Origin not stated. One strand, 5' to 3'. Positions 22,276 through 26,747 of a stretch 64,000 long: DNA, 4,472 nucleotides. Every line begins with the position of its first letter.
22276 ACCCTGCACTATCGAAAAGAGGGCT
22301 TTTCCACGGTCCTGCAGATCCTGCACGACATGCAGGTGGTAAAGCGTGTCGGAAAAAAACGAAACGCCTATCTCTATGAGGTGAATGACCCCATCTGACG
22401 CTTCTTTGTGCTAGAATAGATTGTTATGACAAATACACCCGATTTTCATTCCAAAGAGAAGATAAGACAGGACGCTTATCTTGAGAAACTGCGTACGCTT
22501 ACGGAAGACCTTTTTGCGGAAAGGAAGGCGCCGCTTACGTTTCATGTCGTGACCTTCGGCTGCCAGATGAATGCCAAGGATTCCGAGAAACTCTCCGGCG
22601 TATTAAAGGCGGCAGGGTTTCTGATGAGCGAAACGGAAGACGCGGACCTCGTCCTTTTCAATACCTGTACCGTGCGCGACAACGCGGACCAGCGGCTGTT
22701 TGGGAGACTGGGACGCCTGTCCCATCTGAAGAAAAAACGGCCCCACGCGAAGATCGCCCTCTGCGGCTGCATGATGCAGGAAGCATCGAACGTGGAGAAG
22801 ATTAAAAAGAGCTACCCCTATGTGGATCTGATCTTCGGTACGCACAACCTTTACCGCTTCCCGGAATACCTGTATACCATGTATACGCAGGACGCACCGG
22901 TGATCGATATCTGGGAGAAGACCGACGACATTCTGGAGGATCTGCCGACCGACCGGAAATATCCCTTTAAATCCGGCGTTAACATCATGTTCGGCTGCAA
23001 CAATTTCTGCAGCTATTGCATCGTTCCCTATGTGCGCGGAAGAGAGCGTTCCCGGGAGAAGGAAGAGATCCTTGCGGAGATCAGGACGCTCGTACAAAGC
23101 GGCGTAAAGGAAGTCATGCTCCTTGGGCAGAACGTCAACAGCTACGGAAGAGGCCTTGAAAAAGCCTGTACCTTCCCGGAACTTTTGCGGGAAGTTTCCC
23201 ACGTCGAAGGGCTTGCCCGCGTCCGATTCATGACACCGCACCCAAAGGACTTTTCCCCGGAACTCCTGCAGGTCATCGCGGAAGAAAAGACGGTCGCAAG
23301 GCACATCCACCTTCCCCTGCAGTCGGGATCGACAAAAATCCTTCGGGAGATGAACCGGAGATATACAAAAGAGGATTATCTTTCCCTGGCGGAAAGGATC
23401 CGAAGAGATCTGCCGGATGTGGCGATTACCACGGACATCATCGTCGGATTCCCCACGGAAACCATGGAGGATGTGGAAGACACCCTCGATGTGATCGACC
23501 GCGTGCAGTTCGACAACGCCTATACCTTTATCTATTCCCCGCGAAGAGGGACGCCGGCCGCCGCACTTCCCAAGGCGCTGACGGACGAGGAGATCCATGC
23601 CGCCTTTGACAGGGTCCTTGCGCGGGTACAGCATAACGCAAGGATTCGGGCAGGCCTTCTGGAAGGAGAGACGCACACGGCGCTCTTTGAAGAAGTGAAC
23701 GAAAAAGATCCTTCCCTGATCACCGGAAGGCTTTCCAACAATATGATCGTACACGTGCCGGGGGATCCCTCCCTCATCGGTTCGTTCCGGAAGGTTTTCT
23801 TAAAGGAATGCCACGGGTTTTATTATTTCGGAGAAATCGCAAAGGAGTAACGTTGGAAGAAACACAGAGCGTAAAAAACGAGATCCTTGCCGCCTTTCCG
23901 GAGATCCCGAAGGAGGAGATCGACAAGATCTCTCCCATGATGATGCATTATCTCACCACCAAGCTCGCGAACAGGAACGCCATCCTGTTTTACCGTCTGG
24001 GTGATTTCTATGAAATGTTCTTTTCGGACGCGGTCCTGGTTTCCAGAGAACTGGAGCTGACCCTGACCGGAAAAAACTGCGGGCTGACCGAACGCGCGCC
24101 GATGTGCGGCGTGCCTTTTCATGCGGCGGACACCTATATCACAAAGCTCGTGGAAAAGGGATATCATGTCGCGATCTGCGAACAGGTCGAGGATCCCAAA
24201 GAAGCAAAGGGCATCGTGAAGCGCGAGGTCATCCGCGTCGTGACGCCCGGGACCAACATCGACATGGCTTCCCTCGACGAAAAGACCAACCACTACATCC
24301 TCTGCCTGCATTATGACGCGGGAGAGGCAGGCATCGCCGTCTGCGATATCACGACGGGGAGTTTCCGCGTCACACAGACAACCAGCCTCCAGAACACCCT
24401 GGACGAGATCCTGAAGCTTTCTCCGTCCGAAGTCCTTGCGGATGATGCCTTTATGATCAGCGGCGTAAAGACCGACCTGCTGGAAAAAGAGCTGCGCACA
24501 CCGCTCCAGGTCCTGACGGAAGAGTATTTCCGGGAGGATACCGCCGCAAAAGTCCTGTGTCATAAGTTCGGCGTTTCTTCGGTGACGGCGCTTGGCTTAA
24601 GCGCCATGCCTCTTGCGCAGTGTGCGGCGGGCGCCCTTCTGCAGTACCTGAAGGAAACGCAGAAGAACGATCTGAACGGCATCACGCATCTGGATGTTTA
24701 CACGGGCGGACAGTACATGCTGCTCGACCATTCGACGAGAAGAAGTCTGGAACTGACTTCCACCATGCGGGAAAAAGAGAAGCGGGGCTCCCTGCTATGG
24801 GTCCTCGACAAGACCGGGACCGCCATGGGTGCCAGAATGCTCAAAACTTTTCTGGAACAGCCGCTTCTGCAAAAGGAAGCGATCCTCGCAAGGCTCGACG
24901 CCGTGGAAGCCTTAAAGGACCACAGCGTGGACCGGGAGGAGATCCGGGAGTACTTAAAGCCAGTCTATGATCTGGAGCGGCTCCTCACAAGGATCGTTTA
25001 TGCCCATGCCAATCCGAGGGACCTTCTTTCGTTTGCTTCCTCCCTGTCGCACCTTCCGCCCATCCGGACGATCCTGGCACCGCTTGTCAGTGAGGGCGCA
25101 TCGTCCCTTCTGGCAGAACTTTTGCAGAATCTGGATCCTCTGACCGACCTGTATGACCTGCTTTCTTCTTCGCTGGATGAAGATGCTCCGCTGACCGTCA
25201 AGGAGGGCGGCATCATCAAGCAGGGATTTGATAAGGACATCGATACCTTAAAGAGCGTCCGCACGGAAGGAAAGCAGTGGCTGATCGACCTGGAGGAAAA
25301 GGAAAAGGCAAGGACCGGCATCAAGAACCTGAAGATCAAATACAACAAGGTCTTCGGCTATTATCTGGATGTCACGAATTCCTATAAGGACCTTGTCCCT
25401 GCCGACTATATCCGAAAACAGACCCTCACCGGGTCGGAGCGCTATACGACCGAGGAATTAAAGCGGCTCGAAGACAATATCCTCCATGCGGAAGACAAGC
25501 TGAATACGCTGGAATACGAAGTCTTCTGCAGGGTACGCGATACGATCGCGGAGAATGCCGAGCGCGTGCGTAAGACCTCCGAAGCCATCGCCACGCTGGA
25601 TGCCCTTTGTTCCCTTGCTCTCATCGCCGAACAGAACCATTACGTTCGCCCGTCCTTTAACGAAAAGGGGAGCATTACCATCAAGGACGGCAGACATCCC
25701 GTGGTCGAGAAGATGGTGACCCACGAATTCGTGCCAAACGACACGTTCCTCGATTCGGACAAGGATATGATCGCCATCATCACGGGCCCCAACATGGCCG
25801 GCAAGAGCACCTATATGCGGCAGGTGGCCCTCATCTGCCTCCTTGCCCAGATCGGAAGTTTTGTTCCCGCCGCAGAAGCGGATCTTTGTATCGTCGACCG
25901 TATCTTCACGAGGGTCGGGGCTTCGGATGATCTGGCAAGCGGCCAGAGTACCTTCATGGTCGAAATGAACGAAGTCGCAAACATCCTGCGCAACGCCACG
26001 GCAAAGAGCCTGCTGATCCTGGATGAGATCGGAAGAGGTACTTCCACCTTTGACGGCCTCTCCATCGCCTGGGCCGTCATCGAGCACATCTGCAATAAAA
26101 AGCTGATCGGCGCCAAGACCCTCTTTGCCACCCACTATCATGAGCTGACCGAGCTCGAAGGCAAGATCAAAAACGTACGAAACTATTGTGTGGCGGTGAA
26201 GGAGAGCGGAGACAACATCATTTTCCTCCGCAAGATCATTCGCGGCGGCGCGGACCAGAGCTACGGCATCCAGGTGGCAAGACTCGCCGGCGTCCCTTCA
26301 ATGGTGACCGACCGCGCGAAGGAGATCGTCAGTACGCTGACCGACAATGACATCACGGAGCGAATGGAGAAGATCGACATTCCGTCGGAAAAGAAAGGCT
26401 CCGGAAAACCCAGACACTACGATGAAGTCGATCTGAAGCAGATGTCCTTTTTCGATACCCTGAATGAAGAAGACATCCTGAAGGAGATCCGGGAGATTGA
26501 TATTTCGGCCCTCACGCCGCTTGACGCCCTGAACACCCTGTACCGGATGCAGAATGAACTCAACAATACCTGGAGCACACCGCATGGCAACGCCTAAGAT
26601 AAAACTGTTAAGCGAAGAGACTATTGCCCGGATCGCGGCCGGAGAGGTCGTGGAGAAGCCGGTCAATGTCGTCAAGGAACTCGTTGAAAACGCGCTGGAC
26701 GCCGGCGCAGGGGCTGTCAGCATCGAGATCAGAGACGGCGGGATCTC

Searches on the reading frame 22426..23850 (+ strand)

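Call 35: search_protein_families(library=pfam, proteins=[window:22426-23850:+], max_evalue=0.00001)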
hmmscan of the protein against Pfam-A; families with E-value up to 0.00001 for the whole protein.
window:22426-23850:+ (474 aa): 3 families
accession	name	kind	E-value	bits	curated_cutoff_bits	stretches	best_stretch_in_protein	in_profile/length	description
PF04055.27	Radical_SAM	-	4.9e-30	105.3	29.5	1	185-356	1-165/166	Radical SAM superfamily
PF00919.26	UPF0004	-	1.5e-27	95.9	27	1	39-138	2-98/98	Uncharacterized protein family UPF0004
PF01938.26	TRAM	-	5e-07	29.9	21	1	412-471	3-60/61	TRAM domain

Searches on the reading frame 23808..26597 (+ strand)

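Call 35: search_protein_families(library=pfam, proteins=[window:23808-26597:+], max_evalue=0.00001)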
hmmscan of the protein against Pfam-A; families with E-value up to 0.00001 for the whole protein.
window:23808-26597:+ (929 aa): 5 families
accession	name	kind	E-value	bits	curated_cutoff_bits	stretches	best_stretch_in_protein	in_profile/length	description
PF00488.27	MutS_V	-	1.7e-85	286.2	30.2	1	657-844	2-187/188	MutS domain V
PF05192.23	MutS_III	-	8.4e-55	186.6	34.1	1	309-604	1-194/194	MutS domain III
PF01624.25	MutS_I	-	3.1e-41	140.6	20.6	1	43-152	2-111/113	MutS domain I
PF05190.23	MutS_IV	-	6.9e-31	106.8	22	1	473-563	1-91/92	MutS family domain IV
PF05188.22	MutS_II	-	1.5e-23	84.1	25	1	163-292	2-132/133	MutS domain II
